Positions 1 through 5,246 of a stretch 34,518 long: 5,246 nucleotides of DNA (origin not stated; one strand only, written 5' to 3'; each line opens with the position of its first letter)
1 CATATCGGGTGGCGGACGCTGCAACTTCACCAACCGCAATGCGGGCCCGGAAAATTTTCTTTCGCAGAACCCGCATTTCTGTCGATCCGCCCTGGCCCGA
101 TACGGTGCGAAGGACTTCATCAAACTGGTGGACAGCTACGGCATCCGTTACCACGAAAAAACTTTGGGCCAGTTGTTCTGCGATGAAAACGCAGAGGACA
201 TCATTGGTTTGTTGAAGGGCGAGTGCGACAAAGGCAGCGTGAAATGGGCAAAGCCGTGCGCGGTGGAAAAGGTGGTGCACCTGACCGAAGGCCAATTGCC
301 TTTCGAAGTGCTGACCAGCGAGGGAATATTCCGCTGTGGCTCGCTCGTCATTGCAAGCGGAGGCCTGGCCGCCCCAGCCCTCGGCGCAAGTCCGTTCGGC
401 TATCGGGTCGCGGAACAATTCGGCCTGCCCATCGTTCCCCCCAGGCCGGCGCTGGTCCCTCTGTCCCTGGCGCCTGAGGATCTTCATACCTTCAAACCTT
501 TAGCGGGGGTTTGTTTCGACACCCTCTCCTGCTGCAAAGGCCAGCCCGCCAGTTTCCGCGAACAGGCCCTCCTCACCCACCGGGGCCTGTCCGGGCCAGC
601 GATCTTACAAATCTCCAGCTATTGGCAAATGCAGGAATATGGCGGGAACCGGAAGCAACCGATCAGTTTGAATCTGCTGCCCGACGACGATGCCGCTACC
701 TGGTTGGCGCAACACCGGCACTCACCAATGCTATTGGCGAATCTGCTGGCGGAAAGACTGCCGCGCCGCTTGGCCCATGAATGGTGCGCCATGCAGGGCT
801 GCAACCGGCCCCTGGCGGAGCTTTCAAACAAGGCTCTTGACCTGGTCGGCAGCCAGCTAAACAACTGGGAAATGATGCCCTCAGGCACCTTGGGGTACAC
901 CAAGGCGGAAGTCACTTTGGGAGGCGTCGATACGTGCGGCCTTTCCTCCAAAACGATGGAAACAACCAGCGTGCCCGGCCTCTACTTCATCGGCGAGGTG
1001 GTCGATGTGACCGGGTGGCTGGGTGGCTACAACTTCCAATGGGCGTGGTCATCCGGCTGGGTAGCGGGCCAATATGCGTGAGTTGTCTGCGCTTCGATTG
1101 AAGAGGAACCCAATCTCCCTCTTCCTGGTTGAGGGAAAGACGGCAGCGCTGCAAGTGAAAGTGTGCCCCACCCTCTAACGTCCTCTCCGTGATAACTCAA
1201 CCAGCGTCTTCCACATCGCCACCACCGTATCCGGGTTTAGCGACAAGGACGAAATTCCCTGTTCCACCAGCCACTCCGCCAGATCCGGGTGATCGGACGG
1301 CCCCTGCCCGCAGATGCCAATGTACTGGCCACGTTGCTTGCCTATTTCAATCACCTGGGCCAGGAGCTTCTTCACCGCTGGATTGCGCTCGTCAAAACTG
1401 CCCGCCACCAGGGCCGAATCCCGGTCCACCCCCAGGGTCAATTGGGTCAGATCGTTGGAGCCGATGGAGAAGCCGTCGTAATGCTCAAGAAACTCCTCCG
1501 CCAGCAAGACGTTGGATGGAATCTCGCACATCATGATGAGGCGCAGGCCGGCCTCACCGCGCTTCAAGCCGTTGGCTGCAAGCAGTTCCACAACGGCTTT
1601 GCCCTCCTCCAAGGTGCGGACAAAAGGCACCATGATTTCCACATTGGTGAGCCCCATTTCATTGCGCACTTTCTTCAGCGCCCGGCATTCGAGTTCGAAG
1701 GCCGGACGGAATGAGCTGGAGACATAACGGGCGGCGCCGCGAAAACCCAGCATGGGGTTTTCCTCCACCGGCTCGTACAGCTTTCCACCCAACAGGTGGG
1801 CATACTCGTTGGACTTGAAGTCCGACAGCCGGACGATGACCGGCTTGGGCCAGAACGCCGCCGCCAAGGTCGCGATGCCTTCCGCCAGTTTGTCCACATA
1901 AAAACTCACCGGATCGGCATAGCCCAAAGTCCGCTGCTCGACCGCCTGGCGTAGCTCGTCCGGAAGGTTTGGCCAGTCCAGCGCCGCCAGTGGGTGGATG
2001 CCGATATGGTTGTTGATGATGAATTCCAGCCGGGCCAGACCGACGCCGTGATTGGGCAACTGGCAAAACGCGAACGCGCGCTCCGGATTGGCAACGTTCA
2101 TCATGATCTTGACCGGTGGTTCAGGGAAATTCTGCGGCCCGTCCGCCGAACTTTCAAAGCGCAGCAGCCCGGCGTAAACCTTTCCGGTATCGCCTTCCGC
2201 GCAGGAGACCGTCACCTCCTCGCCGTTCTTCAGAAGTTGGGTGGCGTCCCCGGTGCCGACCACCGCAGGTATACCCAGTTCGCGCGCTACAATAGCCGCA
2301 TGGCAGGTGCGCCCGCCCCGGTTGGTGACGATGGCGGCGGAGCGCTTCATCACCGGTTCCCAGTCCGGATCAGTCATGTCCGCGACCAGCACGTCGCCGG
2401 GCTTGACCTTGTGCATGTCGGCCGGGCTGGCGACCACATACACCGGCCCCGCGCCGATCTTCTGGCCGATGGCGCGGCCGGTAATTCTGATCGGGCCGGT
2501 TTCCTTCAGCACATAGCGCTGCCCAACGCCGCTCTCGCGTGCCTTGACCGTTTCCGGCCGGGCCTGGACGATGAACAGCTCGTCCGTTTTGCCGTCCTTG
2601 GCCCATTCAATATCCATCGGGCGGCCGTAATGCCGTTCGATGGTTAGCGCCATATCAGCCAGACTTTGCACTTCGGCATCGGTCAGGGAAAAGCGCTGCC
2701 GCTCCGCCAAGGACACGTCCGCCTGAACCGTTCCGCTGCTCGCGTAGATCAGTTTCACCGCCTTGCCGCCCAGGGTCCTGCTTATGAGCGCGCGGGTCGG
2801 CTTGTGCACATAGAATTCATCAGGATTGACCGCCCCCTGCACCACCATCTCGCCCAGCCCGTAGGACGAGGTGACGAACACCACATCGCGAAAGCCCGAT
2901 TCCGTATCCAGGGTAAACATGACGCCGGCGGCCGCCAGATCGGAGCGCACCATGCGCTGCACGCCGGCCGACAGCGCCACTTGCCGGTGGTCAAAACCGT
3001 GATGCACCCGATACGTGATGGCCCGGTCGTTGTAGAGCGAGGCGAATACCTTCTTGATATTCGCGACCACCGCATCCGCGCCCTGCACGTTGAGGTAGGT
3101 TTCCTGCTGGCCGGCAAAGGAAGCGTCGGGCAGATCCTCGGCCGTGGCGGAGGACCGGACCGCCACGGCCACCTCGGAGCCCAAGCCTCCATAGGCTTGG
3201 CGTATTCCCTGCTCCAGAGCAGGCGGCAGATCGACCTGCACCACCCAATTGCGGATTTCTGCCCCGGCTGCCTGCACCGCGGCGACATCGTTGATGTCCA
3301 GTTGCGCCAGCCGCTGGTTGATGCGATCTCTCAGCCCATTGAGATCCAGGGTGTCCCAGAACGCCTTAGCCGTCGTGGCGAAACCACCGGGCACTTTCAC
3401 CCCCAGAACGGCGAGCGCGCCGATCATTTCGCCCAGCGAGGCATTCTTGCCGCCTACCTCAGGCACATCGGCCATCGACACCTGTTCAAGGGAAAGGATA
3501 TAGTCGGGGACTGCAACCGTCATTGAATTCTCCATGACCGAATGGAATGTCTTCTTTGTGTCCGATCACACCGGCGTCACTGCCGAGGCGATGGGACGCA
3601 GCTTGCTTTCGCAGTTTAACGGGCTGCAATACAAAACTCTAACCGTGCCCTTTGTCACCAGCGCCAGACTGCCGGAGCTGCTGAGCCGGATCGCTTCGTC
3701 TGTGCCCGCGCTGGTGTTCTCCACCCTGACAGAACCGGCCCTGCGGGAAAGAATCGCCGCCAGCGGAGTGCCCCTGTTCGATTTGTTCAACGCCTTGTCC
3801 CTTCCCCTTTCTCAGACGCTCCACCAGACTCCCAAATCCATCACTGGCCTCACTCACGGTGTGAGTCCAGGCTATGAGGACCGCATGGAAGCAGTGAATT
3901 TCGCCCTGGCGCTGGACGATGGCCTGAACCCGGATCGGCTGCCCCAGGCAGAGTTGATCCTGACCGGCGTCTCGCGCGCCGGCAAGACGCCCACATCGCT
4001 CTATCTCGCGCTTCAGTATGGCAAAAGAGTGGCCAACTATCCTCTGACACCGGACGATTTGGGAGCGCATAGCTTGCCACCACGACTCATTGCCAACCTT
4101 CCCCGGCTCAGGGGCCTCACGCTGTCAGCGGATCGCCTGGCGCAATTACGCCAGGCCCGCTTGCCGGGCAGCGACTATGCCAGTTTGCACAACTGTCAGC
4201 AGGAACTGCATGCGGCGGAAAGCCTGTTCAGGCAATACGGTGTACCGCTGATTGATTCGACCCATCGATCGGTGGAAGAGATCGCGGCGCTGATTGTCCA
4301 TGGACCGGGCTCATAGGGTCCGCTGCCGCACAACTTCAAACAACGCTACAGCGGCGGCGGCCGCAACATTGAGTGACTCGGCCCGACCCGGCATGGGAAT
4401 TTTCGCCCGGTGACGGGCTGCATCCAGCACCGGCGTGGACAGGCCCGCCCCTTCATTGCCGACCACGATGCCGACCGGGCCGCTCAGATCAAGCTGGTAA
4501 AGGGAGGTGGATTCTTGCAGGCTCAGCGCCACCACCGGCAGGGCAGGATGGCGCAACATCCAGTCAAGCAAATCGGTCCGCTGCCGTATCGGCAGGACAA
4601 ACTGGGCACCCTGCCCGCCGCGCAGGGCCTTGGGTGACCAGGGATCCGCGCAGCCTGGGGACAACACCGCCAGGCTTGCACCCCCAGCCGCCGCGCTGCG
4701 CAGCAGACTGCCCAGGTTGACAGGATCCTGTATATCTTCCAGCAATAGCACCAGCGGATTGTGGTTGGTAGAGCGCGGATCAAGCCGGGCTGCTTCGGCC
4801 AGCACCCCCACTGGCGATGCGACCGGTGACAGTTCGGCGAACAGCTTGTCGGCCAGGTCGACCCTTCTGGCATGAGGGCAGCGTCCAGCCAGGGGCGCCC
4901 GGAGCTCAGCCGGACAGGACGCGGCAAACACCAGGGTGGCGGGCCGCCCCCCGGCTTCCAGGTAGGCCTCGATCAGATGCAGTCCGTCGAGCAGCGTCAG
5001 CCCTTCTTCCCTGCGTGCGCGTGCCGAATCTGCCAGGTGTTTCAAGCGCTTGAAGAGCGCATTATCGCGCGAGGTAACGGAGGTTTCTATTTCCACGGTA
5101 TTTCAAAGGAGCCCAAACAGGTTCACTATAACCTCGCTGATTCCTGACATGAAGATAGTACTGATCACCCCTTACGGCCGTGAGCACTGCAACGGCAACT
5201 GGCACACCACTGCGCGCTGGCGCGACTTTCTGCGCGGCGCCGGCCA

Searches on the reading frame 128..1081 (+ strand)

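Call 27: search_protein_families(library=pfam, proteins=[window:128-1081:+], max_evalue=0.00001)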
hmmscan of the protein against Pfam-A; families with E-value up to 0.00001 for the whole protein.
window:128-1081:+ (317 aa): 2 families
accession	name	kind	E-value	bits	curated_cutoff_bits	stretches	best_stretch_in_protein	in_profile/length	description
PF03486.20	HI0933_like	-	1.5e-49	169.1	50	1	2-315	87-243/244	HI0933-like protein Rossmann domain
PF22780.1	HI0933_like_1st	-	1.2e-33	116.7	27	1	106-262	1-165/165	HI0933-like protein barrel and H2TH domain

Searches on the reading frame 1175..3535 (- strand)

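Call 27: search_protein_families(library=pfam, proteins=[window:1175-3535:-], max_evalue=0.00001)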
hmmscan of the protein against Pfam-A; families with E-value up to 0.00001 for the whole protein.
window:1175-3535:- (786 aa): 3 families
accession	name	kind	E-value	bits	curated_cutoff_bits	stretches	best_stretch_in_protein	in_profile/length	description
PF01326.24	PPDK_N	-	8.2e-124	413.6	27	1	25-335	2-316/328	Pyruvate phosphate dikinase, AMP/ATP-binding domain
PF02896.24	PEP-utilizers_C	-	4.9e-61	206.9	22.8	1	475-778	20-288/293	PEP-utilising enzyme, PEP-binding domain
PF00391.29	PEP-utilizers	-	8.8e-29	99.4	23.1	1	378-448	2-72/72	PEP-utilising enzyme, mobile domain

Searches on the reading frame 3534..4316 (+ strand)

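Call 27: search_protein_families(library=pfam, proteins=[window:3534-4316:+], max_evalue=0.00001)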
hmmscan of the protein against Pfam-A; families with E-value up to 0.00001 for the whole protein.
window:3534-4316:+ (260 aa): 1 family
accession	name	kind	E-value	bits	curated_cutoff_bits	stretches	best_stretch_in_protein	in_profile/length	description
PF03618.20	Kinase-PPPase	-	5.7e-71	239.6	23.5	1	6-254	1-255/256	Kinase/pyrophosphorylase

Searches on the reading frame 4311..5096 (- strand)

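Call 27: search_protein_families(library=pfam, proteins=[window:4311-5096:-], max_evalue=0.00001)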
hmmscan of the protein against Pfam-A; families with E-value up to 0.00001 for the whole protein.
window:4311-5096:- (261 aa): 2 families
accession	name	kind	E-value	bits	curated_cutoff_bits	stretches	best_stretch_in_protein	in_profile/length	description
PF00588.24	SpoU_methylase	-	4.2e-33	114.9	29.7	1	115-253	2-142/142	SpoU rRNA Methylase family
PF22435.1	MRM3-like_sub_bind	-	2.4e-07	31.5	27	1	13-100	2-84/84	MRM3-like substrate binding domain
